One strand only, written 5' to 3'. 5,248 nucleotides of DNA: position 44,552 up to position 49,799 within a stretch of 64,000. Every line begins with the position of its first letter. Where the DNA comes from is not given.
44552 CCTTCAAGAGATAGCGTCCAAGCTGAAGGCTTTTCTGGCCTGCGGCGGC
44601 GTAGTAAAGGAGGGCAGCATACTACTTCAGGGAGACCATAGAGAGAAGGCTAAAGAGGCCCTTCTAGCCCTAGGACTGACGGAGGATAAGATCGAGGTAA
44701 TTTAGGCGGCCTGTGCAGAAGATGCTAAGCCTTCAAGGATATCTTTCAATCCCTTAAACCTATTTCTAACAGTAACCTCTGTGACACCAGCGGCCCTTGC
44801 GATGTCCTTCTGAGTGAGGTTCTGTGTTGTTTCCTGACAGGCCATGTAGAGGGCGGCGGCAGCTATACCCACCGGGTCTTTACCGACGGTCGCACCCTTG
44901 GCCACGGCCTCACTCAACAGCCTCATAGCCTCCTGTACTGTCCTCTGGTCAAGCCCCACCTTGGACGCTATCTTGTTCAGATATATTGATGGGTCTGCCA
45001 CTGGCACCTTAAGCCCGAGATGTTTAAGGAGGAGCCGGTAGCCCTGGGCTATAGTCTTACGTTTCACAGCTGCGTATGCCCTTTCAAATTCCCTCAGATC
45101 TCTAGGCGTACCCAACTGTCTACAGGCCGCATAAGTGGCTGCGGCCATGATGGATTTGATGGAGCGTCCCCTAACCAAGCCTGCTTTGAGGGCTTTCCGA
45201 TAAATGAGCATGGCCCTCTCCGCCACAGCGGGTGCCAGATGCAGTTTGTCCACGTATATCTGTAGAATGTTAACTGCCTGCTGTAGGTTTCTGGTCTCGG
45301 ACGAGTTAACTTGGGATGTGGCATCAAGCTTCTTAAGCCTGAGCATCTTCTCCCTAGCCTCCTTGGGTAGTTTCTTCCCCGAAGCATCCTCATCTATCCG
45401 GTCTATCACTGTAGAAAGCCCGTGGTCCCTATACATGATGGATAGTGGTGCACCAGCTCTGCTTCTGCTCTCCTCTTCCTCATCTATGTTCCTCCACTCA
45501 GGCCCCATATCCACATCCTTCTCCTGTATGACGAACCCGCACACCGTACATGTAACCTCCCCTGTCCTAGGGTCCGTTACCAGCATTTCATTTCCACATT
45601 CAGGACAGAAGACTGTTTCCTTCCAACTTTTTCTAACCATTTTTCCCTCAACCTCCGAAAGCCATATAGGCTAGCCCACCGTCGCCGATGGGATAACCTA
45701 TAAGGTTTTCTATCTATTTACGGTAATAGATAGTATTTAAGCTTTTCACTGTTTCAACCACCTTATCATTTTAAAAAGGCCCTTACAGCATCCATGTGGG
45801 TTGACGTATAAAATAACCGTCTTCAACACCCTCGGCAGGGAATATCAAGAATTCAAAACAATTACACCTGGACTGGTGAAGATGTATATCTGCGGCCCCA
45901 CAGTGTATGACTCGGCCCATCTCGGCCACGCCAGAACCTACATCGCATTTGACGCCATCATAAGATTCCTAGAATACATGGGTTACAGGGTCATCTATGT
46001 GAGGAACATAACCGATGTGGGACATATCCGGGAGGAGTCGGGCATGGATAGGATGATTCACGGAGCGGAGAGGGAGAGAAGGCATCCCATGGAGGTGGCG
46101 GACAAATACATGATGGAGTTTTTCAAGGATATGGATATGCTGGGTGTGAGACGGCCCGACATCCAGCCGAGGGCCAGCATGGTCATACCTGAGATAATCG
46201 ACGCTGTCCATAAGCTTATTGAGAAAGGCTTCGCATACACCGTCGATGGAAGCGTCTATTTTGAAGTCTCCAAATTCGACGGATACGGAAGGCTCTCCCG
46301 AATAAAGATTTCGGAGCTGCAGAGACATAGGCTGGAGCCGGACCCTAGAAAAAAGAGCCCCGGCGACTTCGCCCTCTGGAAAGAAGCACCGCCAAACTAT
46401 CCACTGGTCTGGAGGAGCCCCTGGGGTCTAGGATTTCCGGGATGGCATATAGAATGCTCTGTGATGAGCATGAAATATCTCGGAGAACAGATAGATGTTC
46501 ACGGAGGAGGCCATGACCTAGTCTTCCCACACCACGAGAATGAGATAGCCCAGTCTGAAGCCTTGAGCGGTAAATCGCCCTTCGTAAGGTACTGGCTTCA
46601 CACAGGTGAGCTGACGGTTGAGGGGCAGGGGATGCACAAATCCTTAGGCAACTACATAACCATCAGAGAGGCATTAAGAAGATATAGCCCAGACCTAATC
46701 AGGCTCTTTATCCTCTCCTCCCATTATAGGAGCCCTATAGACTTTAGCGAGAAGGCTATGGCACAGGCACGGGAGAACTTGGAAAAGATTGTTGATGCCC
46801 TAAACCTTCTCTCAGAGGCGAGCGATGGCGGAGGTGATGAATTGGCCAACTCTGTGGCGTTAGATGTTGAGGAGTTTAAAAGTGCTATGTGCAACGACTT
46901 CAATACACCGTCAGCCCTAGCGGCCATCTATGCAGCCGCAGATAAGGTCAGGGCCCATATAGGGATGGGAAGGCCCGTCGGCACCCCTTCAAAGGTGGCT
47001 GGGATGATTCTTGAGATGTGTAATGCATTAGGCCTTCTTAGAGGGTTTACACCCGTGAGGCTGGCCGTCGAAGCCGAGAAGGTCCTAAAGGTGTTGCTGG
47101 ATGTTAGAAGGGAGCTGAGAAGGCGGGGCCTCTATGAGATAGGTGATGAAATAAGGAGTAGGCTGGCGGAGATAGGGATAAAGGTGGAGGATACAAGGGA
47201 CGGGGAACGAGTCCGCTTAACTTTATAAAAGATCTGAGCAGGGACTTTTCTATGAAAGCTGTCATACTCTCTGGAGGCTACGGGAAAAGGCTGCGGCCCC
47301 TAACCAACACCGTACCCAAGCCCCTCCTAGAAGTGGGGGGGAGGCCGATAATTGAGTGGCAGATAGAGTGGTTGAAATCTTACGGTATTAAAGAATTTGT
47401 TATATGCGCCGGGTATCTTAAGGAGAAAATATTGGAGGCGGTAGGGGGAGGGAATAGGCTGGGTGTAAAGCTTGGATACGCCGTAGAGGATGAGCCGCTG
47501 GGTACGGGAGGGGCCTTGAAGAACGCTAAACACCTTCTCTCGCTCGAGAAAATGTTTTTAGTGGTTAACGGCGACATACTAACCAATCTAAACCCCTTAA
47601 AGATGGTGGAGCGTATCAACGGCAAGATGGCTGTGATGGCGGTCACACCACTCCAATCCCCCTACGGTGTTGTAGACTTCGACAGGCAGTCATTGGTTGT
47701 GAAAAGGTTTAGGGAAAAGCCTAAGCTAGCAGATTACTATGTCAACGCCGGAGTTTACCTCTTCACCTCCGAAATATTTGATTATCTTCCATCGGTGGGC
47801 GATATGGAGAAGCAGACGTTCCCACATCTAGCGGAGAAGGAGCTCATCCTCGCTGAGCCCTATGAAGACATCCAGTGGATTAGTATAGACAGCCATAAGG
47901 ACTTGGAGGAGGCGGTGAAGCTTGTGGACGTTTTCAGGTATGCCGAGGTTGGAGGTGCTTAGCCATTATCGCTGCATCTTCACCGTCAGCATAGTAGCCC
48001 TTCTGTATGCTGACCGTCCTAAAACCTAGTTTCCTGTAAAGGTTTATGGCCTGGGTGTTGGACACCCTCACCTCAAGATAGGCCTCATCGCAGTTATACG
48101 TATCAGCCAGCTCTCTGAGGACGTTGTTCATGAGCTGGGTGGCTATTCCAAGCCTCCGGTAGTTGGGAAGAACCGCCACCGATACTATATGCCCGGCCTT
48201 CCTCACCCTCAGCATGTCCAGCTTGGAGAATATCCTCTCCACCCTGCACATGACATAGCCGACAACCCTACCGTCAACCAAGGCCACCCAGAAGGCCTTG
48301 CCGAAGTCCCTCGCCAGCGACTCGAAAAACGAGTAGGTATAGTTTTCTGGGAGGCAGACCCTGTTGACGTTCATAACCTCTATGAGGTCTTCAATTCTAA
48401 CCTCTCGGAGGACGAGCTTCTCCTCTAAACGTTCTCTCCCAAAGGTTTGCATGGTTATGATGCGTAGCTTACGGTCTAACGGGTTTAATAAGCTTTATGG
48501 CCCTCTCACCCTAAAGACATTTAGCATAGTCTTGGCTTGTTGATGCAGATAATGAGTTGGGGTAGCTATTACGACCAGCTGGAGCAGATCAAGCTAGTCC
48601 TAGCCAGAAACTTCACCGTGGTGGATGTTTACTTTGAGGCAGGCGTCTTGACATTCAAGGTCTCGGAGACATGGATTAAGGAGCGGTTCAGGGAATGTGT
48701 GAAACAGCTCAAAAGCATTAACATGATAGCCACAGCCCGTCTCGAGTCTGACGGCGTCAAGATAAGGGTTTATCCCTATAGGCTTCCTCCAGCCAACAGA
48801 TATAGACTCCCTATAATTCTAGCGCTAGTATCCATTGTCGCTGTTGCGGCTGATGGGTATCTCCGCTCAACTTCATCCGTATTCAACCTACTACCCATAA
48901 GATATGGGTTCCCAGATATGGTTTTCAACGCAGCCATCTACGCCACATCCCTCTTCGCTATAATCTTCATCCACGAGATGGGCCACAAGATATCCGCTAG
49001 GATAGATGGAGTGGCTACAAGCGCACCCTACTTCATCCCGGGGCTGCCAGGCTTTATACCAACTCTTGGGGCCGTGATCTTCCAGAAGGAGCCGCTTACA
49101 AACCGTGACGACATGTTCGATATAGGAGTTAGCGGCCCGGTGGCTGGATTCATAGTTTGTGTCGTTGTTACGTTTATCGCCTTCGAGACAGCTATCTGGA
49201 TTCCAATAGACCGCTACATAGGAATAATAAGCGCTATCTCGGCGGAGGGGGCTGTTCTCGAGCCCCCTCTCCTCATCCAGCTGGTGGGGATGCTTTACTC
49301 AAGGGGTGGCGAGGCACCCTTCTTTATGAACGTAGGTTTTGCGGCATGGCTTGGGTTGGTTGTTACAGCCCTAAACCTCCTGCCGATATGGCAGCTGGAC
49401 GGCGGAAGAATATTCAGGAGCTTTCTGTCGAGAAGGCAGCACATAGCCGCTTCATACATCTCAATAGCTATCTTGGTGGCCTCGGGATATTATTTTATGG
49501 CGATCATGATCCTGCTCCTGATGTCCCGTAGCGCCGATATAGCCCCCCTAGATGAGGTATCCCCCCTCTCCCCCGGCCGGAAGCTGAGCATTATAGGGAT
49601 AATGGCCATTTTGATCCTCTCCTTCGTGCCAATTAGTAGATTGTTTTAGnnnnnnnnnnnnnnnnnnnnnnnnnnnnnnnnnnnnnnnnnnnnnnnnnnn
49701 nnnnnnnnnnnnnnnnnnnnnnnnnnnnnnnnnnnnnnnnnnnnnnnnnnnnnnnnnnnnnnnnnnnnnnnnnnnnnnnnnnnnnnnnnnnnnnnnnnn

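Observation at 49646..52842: F420 biosynthesis locus with an overlapping stand-alone nitroreductase-fold gene upstream of cofD-cofC and a divergent LarA-like gene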

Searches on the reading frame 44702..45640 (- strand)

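Call 26: search_protein_families(library=pfam, proteins=[window:44702-45640:-], max_evalue=0.001)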
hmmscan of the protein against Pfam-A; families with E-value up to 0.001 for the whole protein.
window:44702-45640:- (312 aa): 6 families
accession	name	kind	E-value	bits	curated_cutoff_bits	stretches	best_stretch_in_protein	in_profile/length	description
PF00382.24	TFIIB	-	3e-35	120.5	23.6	2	212-300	3-91/92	Transcription factor TFIIB repeat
PF08271.17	Zn_Ribbon_TF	-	9.3e-15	54.4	29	1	11-50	2-41/43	TFIIB zinc-binding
PF13404.12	HTH_AsnC-type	-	1.4e-05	25.2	27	0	276-298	19-41/42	AsnC-type helix-turn-helix domain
PF02150.21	Zn_ribbon_RPB9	-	8.8e-05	22.7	25.2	1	11-36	3-29/36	RNA polymerases M/15 Kd subunit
PF08279.18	HTH_11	-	0.00012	22.4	25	0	270-302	11-43/55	HTH domain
PF00134.28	Cyclin_N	-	0.00038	20.6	23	0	108-209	20-123/127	Cyclin, N-terminal domain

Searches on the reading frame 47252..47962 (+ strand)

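Call 3: search_protein_families(library=pfam, proteins=[window:47252-47962:+], max_evalue=0.01)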
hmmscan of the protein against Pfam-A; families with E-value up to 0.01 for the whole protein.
window:47252-47962:+ (236 aa): 2 families
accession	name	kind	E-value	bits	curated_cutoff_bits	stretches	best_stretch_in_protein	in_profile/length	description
PF00483.29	NTP_transferase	-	3.5e-41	141.8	21.2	1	2-222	1-239/245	Nucleotidyl transferase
PF12804.13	NTP_transf_3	-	2.9e-09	37.7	27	1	3-108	1-95/160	MobA-like NTP transferase domain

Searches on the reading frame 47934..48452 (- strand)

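Call 3: search_protein_families(library=pfam, proteins=[window:47934-48452:-], max_evalue=0.01)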
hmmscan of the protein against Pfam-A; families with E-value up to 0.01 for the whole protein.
window:47934-48452:- (172 aa): 12 families
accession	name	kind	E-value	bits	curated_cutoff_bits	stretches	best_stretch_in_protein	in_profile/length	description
PF00583.31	Acetyltransf_1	-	6.7e-24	84.8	20.7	1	33-144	11-116/116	Acetyltransferase (GNAT) family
PF13508.13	Acetyltransf_7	-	1.1e-16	61.4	27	1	53-145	4-83/84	Acetyltransferase (GNAT) domain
PF13673.13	Acetyltransf_10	-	2.2e-14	54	23.6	1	47-158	23-119/128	Acetyltransferase (GNAT) domain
PF08445.16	FR47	-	2.9e-10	40.4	22.1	1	84-147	19-80/86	FR47-like protein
PF13527.13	Acetyltransf_9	-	4.7e-08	33.5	25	1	16-145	3-125/127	Acetyltransferase (GNAT) domain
PF17013.11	Acetyltransf_15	-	1.1e-07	31.9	35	1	47-148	44-140/210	Putative acetyl-transferase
PF13523.12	Acetyltransf_8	-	5.2e-05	23.3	27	1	52-147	44-140/145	Acetyltransferase (GNAT) domain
PF13302.13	Acetyltransf_3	-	6.4e-05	24.1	25.4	1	13-145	2-138/138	Acetyltransferase (GNAT) domain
PF12746.13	GNAT_acetyltran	-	0.00013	22.1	26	1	62-147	156-237/243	GNAT acetyltransferase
PF13420.13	Acetyltransf_4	-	0.00027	21.4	24.3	1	89-157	78-147/155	Acetyltransferase (GNAT) domain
PF21926.2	FeeM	-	0.0072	16.6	27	1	73-155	64-147/158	N-acyl amino acid synthase FeeM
PF24553.2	Rv0428c_C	-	0.0088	16.2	27.2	0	89-146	162-217/224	Probable histone acetyltransferase Rv0428c C-terminal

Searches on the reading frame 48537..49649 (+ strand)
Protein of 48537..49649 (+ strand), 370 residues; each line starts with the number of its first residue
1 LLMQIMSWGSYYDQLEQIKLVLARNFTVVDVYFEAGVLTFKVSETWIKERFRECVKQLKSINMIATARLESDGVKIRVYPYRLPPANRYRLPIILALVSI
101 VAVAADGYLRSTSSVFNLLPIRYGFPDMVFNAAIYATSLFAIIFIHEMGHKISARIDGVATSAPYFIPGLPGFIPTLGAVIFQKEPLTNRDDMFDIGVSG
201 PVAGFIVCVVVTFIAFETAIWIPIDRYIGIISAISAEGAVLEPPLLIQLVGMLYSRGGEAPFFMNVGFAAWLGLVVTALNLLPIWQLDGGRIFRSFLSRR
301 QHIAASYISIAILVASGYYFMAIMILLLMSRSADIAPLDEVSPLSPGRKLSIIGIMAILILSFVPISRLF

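Call 3: search_protein_families(library=pfam, proteins=[window:48537-49649:+], max_evalue=0.01)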
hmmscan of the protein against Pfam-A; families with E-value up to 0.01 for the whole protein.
window:48537-49649:+ (370 aa): 1 family
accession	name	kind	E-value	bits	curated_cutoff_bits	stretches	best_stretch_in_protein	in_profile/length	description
PF02163.28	Peptidase_M50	-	3.2e-20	72.9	27.2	1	136-314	3-219/221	Peptidase family M50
